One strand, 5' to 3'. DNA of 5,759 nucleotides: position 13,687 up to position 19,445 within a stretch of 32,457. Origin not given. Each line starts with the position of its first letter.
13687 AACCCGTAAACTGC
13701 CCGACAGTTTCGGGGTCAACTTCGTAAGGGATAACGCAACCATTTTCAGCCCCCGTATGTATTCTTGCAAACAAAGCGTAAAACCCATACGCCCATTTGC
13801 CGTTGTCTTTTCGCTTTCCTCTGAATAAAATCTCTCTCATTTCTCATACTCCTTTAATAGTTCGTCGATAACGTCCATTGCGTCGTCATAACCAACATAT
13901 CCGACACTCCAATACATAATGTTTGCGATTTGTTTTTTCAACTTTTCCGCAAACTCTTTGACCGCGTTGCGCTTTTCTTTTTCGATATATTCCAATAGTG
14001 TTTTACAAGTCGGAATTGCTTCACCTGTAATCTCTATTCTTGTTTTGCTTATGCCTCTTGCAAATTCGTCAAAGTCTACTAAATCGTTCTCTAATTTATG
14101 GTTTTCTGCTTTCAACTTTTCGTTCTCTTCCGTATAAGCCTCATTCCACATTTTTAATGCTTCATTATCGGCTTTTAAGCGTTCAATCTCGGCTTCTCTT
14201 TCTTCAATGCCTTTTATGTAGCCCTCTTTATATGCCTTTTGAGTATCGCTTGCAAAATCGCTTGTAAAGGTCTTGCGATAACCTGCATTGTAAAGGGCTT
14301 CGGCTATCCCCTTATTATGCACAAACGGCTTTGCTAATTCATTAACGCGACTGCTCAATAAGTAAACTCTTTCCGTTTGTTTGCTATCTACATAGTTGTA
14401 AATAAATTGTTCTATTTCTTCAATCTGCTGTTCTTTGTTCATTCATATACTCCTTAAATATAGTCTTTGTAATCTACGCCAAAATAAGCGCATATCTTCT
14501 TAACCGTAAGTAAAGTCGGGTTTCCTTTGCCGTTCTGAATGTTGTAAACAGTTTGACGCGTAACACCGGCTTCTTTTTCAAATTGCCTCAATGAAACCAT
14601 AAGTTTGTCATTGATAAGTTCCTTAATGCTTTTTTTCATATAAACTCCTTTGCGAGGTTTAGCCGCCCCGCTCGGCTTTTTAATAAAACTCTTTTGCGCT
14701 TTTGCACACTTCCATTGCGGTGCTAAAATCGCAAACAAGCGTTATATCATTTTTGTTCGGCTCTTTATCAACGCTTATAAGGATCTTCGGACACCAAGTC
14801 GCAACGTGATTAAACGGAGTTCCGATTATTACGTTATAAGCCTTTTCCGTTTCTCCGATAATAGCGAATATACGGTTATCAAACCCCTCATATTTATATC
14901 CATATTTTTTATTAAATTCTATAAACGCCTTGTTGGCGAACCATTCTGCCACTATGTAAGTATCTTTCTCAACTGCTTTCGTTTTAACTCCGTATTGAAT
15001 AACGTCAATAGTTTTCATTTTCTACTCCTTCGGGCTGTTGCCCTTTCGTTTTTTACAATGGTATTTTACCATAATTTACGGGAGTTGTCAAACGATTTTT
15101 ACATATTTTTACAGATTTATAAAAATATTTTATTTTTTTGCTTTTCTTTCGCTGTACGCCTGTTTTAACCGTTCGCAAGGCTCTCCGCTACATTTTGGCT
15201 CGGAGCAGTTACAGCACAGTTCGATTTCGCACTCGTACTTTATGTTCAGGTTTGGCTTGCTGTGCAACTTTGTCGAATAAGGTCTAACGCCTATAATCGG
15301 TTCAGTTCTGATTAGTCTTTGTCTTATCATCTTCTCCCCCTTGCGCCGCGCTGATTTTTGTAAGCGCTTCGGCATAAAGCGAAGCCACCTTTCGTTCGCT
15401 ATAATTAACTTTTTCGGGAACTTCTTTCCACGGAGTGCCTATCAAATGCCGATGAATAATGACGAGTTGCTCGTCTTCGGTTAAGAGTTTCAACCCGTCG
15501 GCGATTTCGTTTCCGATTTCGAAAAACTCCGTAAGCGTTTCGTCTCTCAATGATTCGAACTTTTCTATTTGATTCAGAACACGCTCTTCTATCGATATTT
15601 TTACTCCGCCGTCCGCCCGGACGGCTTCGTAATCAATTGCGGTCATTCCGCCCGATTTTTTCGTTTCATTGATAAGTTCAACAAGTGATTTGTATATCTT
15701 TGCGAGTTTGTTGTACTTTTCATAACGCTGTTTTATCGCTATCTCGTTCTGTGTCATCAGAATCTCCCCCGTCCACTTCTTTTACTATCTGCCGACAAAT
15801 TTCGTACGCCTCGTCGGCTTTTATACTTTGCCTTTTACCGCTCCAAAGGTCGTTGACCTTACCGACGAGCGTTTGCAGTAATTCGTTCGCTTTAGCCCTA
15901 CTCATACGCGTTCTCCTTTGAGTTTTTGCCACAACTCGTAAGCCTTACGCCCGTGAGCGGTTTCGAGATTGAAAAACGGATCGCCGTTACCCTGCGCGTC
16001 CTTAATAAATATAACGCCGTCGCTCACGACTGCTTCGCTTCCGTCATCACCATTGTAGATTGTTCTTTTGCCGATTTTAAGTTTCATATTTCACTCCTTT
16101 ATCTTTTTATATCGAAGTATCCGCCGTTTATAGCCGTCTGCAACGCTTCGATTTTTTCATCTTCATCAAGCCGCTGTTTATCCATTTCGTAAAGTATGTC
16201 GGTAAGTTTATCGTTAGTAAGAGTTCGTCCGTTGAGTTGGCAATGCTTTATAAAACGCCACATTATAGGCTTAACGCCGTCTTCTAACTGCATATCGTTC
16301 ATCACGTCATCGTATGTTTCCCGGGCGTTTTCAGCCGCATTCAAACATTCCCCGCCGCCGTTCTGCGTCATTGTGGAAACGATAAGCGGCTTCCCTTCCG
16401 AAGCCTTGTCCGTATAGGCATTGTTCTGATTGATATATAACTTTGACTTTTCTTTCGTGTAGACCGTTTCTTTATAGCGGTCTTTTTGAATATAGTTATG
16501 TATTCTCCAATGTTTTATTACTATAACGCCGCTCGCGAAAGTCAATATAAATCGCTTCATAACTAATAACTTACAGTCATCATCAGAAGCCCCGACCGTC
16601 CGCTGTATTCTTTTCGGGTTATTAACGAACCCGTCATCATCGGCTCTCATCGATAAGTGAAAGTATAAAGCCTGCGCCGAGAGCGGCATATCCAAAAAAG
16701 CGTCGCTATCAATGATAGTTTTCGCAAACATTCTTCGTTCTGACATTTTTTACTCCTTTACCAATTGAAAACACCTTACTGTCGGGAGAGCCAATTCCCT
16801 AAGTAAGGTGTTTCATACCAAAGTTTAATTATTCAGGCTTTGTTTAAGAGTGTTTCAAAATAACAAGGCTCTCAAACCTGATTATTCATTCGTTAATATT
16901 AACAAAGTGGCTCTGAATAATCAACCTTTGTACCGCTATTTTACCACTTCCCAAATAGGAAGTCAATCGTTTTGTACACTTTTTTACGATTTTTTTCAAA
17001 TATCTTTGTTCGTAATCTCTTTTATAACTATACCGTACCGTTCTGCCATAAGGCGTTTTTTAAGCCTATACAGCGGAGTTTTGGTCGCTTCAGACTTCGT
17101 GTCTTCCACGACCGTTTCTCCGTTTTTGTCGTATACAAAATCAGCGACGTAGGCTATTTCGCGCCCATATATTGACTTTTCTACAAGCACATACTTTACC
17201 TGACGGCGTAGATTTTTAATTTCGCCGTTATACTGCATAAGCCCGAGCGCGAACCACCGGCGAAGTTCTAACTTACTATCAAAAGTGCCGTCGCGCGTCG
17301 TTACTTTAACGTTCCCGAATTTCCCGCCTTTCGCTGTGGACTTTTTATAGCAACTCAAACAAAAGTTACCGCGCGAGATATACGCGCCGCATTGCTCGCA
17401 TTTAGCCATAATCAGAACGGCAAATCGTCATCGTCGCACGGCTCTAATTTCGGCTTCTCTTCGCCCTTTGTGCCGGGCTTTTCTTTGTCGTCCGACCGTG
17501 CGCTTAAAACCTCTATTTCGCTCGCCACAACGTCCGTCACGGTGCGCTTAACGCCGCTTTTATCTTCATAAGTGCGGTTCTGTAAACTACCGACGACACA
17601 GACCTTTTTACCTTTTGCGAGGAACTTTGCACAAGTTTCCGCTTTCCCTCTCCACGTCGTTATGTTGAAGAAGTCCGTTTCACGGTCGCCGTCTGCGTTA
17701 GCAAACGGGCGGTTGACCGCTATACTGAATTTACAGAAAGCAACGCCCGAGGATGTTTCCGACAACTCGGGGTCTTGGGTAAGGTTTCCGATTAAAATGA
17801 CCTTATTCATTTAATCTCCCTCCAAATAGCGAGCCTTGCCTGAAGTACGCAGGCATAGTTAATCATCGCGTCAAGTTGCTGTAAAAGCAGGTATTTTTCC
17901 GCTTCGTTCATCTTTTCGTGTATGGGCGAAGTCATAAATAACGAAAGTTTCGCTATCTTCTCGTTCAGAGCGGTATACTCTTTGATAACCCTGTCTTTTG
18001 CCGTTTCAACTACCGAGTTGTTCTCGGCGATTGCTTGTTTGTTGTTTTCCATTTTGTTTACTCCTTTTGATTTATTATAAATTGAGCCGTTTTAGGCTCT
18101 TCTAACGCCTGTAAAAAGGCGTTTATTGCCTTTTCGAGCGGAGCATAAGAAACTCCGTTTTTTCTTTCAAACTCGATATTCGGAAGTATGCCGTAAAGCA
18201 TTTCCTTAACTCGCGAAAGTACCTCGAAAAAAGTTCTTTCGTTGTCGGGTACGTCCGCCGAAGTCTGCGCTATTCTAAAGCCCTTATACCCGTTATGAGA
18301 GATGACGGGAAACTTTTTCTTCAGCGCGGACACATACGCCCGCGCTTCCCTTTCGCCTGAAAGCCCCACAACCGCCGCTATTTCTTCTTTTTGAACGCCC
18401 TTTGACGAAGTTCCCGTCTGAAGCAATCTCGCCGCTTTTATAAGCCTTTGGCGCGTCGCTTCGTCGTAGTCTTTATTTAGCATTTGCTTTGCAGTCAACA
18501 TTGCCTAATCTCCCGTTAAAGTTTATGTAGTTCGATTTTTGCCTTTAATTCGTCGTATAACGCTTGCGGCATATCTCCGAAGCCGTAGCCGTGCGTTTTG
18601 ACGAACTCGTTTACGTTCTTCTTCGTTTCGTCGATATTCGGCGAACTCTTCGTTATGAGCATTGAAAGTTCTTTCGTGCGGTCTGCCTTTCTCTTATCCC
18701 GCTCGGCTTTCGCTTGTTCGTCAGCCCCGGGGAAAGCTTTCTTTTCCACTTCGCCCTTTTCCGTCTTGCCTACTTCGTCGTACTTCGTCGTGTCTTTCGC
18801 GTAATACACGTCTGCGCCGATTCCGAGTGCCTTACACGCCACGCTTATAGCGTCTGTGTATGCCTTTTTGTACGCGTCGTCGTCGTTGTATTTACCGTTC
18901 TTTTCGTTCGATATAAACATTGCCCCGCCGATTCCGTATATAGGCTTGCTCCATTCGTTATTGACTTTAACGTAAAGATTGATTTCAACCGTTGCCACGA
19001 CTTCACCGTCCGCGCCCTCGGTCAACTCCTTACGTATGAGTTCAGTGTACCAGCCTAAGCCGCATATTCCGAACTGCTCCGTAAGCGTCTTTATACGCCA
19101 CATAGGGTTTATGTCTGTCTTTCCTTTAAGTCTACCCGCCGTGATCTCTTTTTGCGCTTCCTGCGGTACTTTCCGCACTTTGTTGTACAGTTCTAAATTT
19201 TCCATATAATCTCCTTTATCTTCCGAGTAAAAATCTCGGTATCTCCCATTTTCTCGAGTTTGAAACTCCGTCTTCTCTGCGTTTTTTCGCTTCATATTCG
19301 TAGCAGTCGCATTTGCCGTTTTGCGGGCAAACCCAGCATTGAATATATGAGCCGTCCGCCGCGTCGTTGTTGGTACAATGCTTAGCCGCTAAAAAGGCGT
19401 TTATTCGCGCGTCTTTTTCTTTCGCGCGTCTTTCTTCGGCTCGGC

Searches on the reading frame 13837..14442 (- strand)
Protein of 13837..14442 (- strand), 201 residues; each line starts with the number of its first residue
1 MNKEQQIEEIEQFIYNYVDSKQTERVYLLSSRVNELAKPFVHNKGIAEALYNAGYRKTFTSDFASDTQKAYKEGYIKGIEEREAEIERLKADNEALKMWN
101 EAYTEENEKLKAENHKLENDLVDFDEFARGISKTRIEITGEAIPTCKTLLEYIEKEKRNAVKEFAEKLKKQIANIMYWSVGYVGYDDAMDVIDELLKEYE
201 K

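Call 18: search_protein_families(library=pfam, proteins=[window:13837-14442:-], max_evalue=0.01)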
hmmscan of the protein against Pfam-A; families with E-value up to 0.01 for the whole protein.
window:13837-14442:- (201 aa): 5 families
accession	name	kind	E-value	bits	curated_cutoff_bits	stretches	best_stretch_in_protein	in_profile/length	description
PF06005.17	ZapB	-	0.00042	21.2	31.5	1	85-121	19-55/71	Cell division protein ZapB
PF08961.15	NRBF2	-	0.00078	19.5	36.8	1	69-119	74-123/200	Nuclear receptor-binding factor 2, autophagy regulator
PF10506.14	USHBP1_PDZ-bd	-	0.0012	19.4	24.5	0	84-119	4-39/65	Harmonin-binding protein USHBP1, PDZ-binding domain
PF06156.18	YabA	-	0.0076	17.3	30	1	77-148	8-53/103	Initiation control protein YabA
PF02183.23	HALZ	-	0.0087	16.6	28.1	1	84-119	5-40/43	Homeobox associated leucine zipper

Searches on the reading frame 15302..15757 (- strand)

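Call 18: search_protein_families(library=pfam, proteins=[window:15302-15757:-], max_evalue=0.01)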
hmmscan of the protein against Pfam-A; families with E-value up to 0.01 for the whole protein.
window:15302-15757:- (151 aa): 1 family
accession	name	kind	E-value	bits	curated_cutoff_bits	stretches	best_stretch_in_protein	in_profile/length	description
PF04545.22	Sigma70_r4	-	0.0043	17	24.1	0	89-135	2-48/50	Sigma-70, region 4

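Call 88: search_protein_families(library=ncbifam, proteins=[window:15302-15757:-], max_evalue=0.1)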
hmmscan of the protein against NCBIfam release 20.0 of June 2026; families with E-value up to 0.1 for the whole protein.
window:15302-15757:- (151 aa): 11 families
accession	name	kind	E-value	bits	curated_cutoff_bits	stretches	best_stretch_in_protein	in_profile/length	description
TIGR02937.1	sigma70-ECF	superfamily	7.3e-07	29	42.9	1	31-136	85-162/165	sigma-70 family RNA polymerase sigma factor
NF005248.0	PRK06759.1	equivalog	8.9e-05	22.3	133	1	6-136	24-151/156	RNA polymerase factor sigma-70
TIGR02985.1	Sig70_bacteroi1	subfamily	0.0027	17.9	126.4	1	58-136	79-159/162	RNA polymerase sigma-70 factor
TIGR02984.1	Sig-70_plancto1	subfamily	0.0069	16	183.75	1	80-135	129-184/189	RNA polymerase sigma-70 factor, Planctomycetaceae-specific subfamily 1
NF006071.0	PRK08215.1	equivalog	0.0097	15.5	372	1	44-136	171-254/258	RNA polymerase sporulation sigma factor SigG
NF004935.0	PRK06288.1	equivalog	0.027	14.1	343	1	58-137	181-260/270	RNA polymerase sigma factor WhiG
NF007220.0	PRK09639.1-5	equivalog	0.03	14.1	260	1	62-135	88-160/181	RNA polymerase sigma factor SigX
TIGR02950.1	SigM_subfam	subfamily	0.042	13.7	147.95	1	72-127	91-146/159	RNA polymerase sigma factor, SigM family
TIGR02850.1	spore_sigG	equivalog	0.063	12.7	457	1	44-135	168-250/254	RNA polymerase sporulation sigma factor SigG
TIGR02479.1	FliA_WhiG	subfamily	0.079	12.7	189.6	1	53-136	141-220/224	FliA/WhiG family RNA polymerase sigma factor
NF011727.0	PRK15180.1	equivalog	0.091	10.8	1808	0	7-46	723-762/831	Vi polysaccharide biosynthesis protein TviD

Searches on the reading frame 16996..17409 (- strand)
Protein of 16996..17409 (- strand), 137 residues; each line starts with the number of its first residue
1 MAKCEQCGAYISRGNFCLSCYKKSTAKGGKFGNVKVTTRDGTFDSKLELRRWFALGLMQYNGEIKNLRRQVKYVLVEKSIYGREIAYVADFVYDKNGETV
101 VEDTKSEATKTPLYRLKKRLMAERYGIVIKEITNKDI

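Call 18: search_protein_families(library=pfam, proteins=[window:16996-17409:-], max_evalue=0.01)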
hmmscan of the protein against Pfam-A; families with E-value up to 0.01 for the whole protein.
window:16996-17409:- (137 aa): 1 family
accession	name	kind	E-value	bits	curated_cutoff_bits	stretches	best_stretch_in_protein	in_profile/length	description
PF06356.17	DUF1064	-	8.1e-13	49.2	24.7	1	30-126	3-102/117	Protein of unknown function (DUF1064)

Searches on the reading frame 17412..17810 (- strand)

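Call 19: search_protein_families(library=pfam, proteins=[window:17412-17810:-], max_evalue=0.01)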
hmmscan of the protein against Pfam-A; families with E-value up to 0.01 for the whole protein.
window:17412-17810:- (132 aa): 2 families
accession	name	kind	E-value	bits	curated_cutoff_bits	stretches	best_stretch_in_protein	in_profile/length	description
PF00436.31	SSB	-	3.7e-33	114.1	26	1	1-101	1-103/104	Single-strand binding protein family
PF16976.10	RcpC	-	0.0056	17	28.8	1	57-118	21-77/114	Flp pilus assembly protein RcpC/CpaB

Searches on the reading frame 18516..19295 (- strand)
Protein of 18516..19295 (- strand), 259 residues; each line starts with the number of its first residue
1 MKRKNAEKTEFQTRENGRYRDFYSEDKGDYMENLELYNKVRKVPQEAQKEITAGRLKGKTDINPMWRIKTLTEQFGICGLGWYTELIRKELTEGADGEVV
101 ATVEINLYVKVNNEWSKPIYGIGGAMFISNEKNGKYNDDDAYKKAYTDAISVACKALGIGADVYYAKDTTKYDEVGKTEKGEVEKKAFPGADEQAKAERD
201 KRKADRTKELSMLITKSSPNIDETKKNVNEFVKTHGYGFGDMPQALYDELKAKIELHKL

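Call 19: search_protein_families(library=pfam, proteins=[window:18516-19295:-], max_evalue=0.01)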
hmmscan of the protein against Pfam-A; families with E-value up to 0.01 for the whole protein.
window:18516-19295:- (259 aa): 0 families

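Call 67: search_protein_families(library=phrogs, proteins=[window:18516-19295:-], max_evalue=0.001)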
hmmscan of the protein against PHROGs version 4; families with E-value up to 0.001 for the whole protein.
window:18516-19295:- (259 aa): 3 families
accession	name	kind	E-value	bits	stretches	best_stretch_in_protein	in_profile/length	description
phrog_7838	-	DNA, RNA and nucleotide metabolism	3.2e-39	136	1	31-215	3-195/242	exonuclease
phrog_7792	-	unknown function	2.8e-30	106.5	1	31-173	7-150/255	-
phrog_2489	-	DNA, RNA and nucleotide metabolism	5.5e-09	35.8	2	103-174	557-628/728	exonuclease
